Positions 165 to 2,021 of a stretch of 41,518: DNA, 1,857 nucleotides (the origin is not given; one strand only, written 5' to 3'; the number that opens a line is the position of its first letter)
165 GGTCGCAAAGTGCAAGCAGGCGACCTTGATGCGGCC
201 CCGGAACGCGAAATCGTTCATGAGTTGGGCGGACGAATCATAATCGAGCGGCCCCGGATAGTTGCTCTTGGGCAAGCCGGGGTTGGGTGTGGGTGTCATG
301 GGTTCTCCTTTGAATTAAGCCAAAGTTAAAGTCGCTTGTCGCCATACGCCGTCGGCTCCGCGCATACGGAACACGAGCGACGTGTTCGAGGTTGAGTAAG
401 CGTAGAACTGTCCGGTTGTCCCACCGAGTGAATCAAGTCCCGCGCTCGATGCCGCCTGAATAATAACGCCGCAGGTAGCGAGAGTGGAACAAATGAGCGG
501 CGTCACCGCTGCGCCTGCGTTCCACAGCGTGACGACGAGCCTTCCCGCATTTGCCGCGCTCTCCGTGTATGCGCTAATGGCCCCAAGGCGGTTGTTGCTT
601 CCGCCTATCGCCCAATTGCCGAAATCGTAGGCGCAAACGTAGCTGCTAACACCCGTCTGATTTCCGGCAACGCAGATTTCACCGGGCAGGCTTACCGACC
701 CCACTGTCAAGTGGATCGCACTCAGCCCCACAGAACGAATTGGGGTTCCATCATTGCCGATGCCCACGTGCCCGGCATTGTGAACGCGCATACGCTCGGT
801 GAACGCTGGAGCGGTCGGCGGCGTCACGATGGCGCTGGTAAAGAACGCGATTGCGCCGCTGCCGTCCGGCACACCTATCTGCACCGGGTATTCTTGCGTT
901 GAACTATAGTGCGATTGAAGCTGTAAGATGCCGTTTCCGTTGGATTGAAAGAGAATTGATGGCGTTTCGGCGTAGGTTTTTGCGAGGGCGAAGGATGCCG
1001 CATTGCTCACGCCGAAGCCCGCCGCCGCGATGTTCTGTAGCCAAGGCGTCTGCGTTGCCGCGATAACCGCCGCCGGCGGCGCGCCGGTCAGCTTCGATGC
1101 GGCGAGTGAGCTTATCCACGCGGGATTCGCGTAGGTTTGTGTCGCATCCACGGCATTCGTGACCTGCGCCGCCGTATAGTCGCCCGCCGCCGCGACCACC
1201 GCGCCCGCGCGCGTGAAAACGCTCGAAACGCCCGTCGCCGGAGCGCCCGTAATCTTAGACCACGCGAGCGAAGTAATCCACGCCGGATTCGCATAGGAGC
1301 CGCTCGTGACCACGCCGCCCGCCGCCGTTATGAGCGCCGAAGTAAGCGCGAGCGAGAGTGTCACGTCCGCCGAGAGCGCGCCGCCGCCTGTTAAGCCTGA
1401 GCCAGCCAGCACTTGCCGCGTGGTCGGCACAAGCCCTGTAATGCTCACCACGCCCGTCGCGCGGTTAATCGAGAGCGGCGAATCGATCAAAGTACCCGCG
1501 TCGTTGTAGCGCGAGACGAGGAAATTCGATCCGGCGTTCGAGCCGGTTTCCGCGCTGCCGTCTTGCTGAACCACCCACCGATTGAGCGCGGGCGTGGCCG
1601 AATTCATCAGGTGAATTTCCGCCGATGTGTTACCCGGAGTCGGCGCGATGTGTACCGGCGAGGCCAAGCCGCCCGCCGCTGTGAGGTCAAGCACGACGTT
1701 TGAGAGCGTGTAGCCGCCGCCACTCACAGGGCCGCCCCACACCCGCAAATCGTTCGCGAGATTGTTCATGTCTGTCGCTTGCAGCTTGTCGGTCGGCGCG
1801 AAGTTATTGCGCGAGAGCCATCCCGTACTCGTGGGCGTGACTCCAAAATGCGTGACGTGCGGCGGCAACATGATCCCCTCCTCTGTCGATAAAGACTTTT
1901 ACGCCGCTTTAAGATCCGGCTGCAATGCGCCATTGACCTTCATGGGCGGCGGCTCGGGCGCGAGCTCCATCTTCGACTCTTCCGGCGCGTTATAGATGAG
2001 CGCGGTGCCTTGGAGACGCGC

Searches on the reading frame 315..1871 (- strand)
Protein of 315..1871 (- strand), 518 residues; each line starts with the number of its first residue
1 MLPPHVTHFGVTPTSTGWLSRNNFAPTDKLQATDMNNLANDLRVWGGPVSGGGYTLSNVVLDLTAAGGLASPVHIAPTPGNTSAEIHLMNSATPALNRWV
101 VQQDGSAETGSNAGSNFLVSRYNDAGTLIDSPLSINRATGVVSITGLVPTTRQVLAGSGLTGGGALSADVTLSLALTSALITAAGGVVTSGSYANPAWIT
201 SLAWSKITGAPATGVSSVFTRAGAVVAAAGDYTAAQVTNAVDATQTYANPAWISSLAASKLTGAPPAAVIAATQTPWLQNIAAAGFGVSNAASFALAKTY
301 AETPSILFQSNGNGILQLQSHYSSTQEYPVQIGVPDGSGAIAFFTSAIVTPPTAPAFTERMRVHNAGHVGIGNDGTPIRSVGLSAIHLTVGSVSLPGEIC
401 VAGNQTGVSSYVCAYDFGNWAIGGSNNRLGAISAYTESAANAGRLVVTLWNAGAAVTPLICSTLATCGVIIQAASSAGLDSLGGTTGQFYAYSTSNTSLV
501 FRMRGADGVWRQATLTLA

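Call 31: search_protein_families(library=phrogs, proteins=[window:315-1871:-], max_evalue=0.001)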
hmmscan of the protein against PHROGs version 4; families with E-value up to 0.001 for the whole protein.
window:315-1871:- (518 aa): 3 families
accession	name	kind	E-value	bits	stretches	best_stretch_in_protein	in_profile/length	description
phrog_4013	-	unknown function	1.9e-11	44.3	1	79-159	318-398/659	-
phrog_29706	-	tail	3.6e-08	33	1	80-159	540-625/657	tail spike protein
phrog_16348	-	unknown function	4.2e-05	23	1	195-251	172-228/818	-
